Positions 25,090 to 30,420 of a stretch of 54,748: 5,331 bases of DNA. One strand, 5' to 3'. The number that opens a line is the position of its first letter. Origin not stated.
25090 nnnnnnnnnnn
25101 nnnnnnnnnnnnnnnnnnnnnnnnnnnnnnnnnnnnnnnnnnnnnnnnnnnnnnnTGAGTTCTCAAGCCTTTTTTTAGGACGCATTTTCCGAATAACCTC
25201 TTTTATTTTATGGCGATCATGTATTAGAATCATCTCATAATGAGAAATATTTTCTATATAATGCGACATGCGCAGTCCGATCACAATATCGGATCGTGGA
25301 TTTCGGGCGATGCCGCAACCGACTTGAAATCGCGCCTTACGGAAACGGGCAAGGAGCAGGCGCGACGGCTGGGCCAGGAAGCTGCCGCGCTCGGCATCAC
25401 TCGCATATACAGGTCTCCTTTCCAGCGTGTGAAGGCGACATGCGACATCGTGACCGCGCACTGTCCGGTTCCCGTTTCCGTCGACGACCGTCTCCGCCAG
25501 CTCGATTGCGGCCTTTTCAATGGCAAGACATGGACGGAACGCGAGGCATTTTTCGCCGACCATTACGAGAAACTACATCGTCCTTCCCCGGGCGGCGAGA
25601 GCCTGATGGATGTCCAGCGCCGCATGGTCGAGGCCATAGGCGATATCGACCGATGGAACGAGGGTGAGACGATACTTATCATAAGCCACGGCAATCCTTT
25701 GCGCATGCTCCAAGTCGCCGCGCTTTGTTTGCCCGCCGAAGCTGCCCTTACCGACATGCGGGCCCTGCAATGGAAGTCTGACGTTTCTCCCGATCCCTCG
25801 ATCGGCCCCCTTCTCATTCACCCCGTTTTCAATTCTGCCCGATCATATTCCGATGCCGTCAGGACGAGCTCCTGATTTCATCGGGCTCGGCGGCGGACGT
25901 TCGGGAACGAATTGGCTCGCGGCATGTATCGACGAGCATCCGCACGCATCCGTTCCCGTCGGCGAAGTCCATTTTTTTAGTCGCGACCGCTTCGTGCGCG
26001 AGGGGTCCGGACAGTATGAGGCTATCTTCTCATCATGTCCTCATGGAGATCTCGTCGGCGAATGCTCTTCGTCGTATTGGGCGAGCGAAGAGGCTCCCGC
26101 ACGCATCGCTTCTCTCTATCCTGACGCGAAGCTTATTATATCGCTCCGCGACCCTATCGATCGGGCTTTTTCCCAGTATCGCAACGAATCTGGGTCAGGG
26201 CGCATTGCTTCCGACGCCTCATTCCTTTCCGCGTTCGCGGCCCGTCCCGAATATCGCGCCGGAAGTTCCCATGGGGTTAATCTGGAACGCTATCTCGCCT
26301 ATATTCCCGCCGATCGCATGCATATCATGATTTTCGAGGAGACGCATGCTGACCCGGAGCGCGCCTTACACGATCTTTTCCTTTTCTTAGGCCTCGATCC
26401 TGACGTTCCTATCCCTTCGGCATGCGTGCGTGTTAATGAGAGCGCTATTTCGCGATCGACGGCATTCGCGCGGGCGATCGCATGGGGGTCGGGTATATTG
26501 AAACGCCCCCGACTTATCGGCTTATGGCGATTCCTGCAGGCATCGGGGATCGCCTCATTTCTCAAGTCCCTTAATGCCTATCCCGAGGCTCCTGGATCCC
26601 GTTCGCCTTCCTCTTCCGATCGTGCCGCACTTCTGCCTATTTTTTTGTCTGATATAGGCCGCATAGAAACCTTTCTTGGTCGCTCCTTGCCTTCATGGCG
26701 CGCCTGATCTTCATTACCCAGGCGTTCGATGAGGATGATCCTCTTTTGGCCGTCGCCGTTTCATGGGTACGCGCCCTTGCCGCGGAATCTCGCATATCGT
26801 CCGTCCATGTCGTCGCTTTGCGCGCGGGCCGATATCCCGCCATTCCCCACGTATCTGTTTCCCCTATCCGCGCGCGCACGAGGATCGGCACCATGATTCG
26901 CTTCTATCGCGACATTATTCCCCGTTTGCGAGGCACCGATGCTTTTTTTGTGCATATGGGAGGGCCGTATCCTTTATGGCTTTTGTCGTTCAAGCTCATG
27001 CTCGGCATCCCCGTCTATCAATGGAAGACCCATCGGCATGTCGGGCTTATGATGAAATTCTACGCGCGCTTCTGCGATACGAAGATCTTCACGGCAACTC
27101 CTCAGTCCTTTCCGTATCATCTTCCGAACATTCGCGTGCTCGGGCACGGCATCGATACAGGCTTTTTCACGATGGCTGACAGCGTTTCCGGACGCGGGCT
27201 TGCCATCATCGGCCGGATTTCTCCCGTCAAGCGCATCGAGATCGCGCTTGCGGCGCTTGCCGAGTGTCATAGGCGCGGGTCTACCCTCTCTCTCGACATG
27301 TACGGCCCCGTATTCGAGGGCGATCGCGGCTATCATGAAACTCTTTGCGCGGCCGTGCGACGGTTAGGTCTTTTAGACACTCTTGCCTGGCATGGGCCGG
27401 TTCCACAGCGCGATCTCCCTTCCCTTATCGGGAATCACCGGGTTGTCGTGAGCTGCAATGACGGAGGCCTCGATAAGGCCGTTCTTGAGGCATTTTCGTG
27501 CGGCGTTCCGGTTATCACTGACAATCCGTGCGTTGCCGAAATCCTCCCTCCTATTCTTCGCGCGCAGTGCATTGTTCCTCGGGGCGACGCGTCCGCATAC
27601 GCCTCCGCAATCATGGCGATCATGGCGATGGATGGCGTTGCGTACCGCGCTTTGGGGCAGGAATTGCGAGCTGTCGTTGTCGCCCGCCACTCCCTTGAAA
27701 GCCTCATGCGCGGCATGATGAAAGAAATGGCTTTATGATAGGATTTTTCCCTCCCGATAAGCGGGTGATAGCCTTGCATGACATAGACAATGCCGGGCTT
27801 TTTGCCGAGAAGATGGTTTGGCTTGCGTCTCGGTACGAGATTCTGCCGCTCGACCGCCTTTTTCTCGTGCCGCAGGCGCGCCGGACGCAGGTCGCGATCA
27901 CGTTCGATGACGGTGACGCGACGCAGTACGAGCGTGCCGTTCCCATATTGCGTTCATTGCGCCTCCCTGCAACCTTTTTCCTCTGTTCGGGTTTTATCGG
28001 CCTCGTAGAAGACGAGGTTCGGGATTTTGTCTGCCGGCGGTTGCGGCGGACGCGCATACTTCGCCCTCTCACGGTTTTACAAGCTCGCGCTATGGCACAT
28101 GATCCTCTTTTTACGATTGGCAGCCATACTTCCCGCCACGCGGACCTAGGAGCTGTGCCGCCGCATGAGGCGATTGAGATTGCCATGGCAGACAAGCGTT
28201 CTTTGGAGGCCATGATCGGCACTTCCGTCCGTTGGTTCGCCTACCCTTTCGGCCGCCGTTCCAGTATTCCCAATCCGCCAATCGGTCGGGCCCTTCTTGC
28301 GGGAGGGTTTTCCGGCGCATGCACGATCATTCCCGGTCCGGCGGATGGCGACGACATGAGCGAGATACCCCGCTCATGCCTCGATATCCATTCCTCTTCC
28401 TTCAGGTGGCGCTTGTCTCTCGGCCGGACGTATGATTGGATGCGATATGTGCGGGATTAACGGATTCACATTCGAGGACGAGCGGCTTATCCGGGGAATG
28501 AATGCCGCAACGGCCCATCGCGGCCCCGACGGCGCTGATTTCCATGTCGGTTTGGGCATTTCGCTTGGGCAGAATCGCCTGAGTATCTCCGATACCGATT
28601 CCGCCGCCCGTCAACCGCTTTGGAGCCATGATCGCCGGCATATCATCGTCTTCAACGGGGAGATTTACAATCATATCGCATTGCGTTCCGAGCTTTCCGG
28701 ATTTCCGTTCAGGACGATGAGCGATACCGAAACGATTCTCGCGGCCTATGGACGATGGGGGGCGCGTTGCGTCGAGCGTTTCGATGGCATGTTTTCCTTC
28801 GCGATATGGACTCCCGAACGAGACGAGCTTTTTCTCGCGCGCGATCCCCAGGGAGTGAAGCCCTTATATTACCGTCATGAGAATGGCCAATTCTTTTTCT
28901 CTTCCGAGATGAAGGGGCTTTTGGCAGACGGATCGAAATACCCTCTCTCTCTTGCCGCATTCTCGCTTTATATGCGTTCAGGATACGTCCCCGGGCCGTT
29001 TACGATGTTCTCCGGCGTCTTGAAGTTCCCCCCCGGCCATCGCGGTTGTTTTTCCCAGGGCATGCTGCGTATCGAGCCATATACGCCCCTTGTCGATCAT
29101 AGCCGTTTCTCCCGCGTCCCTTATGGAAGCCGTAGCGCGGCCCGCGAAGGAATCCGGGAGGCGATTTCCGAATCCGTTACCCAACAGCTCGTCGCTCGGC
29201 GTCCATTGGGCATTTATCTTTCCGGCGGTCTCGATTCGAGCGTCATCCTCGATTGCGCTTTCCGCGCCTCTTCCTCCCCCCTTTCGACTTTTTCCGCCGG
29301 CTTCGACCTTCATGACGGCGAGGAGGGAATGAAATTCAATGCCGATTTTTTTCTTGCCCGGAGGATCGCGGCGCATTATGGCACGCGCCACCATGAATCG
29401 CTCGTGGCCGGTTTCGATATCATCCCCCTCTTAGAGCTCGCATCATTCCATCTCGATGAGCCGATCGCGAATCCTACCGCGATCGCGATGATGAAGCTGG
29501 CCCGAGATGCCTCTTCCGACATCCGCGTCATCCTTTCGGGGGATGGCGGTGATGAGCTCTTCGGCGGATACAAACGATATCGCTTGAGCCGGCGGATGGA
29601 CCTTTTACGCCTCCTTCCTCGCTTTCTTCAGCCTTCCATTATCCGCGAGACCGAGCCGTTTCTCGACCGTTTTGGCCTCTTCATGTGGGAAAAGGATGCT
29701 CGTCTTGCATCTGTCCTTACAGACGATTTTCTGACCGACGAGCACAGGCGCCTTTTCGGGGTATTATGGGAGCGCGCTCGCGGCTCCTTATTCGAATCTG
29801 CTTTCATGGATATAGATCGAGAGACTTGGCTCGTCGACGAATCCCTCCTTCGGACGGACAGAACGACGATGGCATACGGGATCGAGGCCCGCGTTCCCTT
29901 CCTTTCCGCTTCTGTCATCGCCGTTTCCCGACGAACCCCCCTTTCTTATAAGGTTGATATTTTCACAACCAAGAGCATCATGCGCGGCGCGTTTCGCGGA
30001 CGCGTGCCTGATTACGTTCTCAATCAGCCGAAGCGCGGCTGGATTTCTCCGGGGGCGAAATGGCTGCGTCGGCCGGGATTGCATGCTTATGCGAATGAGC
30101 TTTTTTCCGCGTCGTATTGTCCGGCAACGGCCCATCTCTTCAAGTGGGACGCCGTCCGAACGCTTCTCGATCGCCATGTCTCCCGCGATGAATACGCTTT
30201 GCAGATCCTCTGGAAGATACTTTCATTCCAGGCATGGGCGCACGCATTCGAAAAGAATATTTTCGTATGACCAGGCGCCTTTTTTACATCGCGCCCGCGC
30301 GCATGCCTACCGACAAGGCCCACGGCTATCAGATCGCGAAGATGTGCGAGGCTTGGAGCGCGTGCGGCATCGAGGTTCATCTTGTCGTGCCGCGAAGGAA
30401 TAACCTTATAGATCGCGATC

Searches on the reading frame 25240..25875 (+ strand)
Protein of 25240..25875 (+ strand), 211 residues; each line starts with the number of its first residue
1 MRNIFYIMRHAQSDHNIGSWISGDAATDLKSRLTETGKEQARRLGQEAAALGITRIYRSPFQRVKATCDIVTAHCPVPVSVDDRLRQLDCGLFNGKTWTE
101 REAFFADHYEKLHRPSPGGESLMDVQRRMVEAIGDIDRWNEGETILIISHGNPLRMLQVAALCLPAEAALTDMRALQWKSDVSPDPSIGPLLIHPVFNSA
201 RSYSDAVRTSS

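Call 5: search_protein_families(library=pfam, proteins=[window:25240-25875:+], max_evalue=0.01)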
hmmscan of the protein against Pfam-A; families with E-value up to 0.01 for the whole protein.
window:25240-25875:+ (211 aa): 1 family
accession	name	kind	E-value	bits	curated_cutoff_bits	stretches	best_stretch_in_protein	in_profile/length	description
PF00300.27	His_Phos_1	-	2.1e-35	122.6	21.7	1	5-168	1-165/194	Histidine phosphatase superfamily (branch 1)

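Call 32: search_protein_families(library=ncbifam, proteins=[window:25240-25875:+], max_evalue=0.001)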
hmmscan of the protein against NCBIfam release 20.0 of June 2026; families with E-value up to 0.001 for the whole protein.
window:25240-25875:+ (211 aa): 16 families
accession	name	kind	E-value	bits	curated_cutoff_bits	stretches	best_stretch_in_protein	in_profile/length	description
TIGR03162.1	ribazole_cobC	equivalog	4.1e-24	85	162.9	1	6-170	2-164/176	alpha-ribazole phosphatase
NF005567.0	PRK07238.1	equivalog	1.5e-23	83.8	326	1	5-168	180-344/378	bifunctional RNase H/acid phosphatase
NF038349.1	dPGM_arch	equivalog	2.4e-22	79.8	225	1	7-159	3-146/194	2,3-diphosphoglycerate-dependent phosphoglycerate mutase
NF045917.1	PhserinePhPspA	equivalog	7.4e-21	74.8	350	1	5-164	4-164/211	phosphoserine phosphatase PspA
NF002901.0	PRK03482.1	equivalog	1.5e-20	73.7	261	1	5-169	4-169/215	2,3-diphosphoglycerate-dependent phosphoglycerate mutase GpmB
TIGR03848.1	MSMEG_4193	subfamily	9.3e-18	64.4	203.85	1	7-162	4-164/204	MSMEG_4193 family putative phosphomutase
NF009994.0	PRK13463.1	equivalog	1e-15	58.1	277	1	1-157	1-158/203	phosphoserine phosphatase 1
NF011580.0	PRK15004.1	equivalog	2.3e-12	47.3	250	1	5-168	3-167/203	adenosylcobalamin/alpha-ribazole phosphatase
NF002339.0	PRK01295.1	equivalog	3e-10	39.9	316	1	1-160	1-168/206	2,3-bisphosphoglycerate-dependent phosphoglycerate mutase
NF009993.0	PRK13462.1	equivalog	4.4e-07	29.8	226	1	22-157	21-154/203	acid phosphatase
NF010718.0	PRK14120.1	equivalog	1.6e-06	27.6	366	0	108-157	140-190/249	phosphoglyceromutase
TIGR00249.1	sixA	equivalog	2.6e-06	27.4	74.5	1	6-75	4-67/154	phosphohistidine phosphatase SixA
TIGR01258.1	pgm_1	subfamily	1.5e-05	24.6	81.7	0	108-157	136-188/245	2,3-bisphosphoglycerate-dependent phosphoglycerate mutase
NF002217.0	PRK01112.1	equivalog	2.5e-05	23.7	320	0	115-158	144-189/228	2,3-bisphosphoglycerate-dependent phosphoglycerate mutase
NF010713.0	PRK14115.1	equivalog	0.00012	21.5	305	0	100-157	129-189/248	2,3-diphosphoglycerate-dependent phosphoglycerate mutase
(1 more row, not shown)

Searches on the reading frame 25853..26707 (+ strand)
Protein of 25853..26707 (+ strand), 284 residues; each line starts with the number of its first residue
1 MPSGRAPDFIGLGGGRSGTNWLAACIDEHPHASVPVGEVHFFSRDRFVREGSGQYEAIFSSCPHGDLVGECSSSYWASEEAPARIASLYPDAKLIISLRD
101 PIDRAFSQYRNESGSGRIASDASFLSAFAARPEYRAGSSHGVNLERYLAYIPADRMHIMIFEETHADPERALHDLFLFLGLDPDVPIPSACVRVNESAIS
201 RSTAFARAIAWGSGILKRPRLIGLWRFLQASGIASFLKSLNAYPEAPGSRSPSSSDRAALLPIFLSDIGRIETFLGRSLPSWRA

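Call 5: search_protein_families(library=pfam, proteins=[window:25853-26707:+], max_evalue=0.01)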
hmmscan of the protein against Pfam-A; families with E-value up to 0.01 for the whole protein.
window:25853-26707:+ (284 aa): 2 families
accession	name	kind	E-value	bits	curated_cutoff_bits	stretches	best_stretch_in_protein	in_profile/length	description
PF13469.12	Sulfotransfer_3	-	4.7e-15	56.9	27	1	83-182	116-213/216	Sulfotransferase family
PF00685.33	Sulfotransfer_1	-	4.3e-08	33.3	22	1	12-182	7-182/255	Sulfotransferase domain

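Call 32: search_protein_families(library=ncbifam, proteins=[window:25853-26707:+], max_evalue=0.001)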
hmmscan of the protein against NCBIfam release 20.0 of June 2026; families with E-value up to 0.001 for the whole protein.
window:25853-26707:+ (284 aa): 0 families

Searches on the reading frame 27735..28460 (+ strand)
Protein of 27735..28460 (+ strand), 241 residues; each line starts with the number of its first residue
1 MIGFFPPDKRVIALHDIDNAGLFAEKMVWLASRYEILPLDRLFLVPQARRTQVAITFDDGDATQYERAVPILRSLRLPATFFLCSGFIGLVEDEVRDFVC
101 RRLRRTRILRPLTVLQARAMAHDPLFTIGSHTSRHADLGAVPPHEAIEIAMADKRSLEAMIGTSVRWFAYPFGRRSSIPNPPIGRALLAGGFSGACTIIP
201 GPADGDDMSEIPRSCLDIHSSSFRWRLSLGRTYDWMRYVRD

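Call 5: search_protein_families(library=pfam, proteins=[window:27735-28460:+], max_evalue=0.01)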
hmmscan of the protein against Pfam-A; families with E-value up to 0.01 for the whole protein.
window:27735-28460:+ (241 aa): 1 family
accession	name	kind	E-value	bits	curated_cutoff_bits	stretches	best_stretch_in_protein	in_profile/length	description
PF01522.26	Polysacc_deac_1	-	6.9e-19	68.5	23.1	1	50-176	6-109/124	Polysaccharide deacetylase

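Call 32: search_protein_families(library=ncbifam, proteins=[window:27735-28460:+], max_evalue=0.001)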
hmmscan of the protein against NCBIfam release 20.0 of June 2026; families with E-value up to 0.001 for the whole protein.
window:27735-28460:+ (241 aa): 7 families
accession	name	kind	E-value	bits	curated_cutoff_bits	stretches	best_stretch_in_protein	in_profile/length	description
TIGR03938.2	deacetyl_PgaB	equivalog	2.1e-08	32.9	321.9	1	52-136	65-147/621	poly-beta-1,6-N-acetyl-D-glucosamine N-deacetylase PgaB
NF011176.0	PRK14581.1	equivalog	1.6e-07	29.9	1091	1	23-136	74-189/673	poly-beta-1,6-N-acetyl-D-glucosamine N-deacetylase PgaB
NF011177.0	PRK14582.1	equivalog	9.2e-07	27.5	923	1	52-139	108-193/671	poly-beta-1,6-N-acetyl-D-glucosamine N-deacetylase PgaB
TIGR03933.1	PIA_icaB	equivalog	7.7e-06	25.6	248.35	1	52-89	73-110/245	intercellular adhesin biosynthesis polysaccharide N-deacetylase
TIGR02764.1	spore_ybaN_pdaB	equivalog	1.8e-05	24.6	237.4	0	50-90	5-46/191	polysaccharide deacetylase family sporulation protein PdaB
NF050820.1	PolSacchBiosHfsH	equivalog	3.3e-05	23.7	400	1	48-212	31-176/249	oligosaccharide deacetylase HfsH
TIGR04243.1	nodulat_NodB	equivalog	0.0001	21.9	240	0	51-87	2-39/197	chitooligosaccharide deacetylase NodB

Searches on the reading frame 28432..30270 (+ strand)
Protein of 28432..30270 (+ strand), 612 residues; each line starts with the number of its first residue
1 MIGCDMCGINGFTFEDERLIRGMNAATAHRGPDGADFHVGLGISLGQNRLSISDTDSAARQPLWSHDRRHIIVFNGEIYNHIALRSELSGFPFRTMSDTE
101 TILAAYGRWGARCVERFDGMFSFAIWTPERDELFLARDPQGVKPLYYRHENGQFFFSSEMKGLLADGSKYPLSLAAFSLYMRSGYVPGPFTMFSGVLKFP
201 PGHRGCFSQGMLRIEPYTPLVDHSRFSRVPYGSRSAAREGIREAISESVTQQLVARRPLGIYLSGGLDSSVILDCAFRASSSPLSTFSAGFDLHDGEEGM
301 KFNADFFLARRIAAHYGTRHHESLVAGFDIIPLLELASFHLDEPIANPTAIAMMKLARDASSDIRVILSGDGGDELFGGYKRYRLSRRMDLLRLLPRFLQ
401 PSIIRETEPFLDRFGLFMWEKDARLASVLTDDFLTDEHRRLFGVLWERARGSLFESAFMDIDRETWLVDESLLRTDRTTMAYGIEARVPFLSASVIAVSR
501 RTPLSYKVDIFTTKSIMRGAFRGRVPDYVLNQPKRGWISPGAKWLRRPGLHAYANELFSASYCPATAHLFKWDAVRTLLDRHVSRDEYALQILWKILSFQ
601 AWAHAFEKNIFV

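Call 5: search_protein_families(library=pfam, proteins=[window:28432-30270:+], max_evalue=0.01)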
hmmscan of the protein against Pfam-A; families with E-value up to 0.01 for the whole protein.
window:28432-30270:+ (612 aa): 3 families
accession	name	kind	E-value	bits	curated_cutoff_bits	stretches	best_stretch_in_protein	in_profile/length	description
PF00733.27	Asn_synthase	-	6.5e-71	240.3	21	1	241-603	2-353/354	Asparagine synthase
PF13537.11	GATase_7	-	1.3e-40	138.6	25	1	48-165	2-123/123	Glutamine amidotransferase domain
PF13522.11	GATase_6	-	6.4e-37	126.9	27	1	33-159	2-130/130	Glutamine amidotransferase domain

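Call 32: search_protein_families(library=ncbifam, proteins=[window:28432-30270:+], max_evalue=0.001)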
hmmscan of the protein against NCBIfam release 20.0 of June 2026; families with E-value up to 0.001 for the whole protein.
window:28432-30270:+ (612 aa): 7 families
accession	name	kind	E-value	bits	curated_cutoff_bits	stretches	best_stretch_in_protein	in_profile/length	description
TIGR03108.1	eps_aminotran_1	hypoth_equivalog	2.2e-113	380.1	816.9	2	6-397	1-392/628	XrtA/PEP-CTERM system amidotransferase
TIGR01536.1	asn_synth_AEB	equivalog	1.4e-112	377.3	267.1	1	7-536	1-516/517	asparagine synthase (glutamine-hydrolyzing)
TIGR03104.1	trio_amidotrans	equivalog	1.7e-99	333.7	570.1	1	6-602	1-585/589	N-acetylglutaminylglutamine amidotransferase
NF006949.0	PRK09431.1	equivalog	7.6e-79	265.7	499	3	6-165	1-167/554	asparagine synthase B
NF033535.1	lass_lactam_cya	exception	2.8e-53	181.5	525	1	16-376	16-375/668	lasso peptide isopeptide bond-forming cyclase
NF033561.1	macrolact_Ik_Al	subfamily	5.9e-17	61.5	300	1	122-378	82-332/561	albusnodin/ikarugamycin family macrolactam cyclase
TIGR01134.1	purF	equivalog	6.4e-08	32.4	350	1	46-160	69-196/432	amidophosphoribosyltransferase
